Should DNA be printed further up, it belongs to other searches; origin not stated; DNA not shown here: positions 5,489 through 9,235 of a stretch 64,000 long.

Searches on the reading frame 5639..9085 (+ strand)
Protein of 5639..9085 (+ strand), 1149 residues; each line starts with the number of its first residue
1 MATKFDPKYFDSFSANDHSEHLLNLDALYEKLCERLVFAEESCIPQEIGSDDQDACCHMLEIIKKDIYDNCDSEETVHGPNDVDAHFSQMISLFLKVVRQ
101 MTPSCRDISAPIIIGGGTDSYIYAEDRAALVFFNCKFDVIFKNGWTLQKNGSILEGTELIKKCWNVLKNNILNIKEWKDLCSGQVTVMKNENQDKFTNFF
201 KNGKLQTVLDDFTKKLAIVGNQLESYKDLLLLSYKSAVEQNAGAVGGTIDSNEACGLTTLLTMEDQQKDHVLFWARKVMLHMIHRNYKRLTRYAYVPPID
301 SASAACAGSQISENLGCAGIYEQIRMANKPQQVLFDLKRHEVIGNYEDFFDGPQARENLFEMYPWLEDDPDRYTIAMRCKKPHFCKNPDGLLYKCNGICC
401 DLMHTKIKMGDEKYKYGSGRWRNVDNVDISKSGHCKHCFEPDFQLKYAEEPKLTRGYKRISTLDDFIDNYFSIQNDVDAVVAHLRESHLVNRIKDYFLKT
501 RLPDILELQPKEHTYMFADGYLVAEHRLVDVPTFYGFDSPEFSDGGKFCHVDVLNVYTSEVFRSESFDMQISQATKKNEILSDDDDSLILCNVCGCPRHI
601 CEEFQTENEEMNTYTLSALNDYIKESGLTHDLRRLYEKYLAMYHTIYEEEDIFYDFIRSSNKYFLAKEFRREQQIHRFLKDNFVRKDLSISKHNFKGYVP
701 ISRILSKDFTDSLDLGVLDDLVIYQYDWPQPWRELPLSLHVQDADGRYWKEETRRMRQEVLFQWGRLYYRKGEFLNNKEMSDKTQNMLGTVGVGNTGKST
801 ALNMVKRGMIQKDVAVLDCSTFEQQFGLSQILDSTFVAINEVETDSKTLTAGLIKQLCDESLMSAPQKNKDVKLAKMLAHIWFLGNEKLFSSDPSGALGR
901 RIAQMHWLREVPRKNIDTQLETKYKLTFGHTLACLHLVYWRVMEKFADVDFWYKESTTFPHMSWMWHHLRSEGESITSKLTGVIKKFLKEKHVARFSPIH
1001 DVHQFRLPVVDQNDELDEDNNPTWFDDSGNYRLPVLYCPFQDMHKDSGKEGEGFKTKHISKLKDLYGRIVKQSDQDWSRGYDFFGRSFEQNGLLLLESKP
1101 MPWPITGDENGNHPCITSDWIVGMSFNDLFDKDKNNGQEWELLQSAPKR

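Call 8: search_protein_families(library=pfam, proteins=[window:5639-9085:+], max_evalue=0.01)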
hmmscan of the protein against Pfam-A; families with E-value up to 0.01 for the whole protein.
window:5639-9085:+ (1149 aa): 1 family
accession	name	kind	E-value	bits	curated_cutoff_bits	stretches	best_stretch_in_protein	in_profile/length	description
PF19263.5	DUF5906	-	3.5e-08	34.5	27.6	1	791-895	2-110/114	Family of unknown function (DUF5906)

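Call 62: search_protein_families(library=pfam, proteins=[P0025, P0024], max_evalue=0.1)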
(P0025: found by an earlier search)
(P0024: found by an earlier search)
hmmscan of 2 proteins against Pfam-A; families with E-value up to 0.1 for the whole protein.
P0025 (1585 aa): 0 families

P0024 (3150 aa): 1 family
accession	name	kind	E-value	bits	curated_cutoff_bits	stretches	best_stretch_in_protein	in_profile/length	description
PF21722.4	Gly_rich_2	-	2.5e-06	28.1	24.3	1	3028-3127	7-88/226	Glycine-rich domain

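Call 71: find_homologous_proteins(query=window:5639-9085:+, max_evalue=1e-20)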
Query window:5639-9085:+ (1149 aa): 1 proteins with E <= 1e-20 among 7038 candidates.
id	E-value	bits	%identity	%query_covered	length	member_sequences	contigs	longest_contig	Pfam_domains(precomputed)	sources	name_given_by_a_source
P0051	0.0e+0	2690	98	100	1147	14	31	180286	PF19263.6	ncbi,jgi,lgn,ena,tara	tara:strand:+ start:2495 stop:5938 length:3444 start_codon:yes stop_codon:yes gene_type:complete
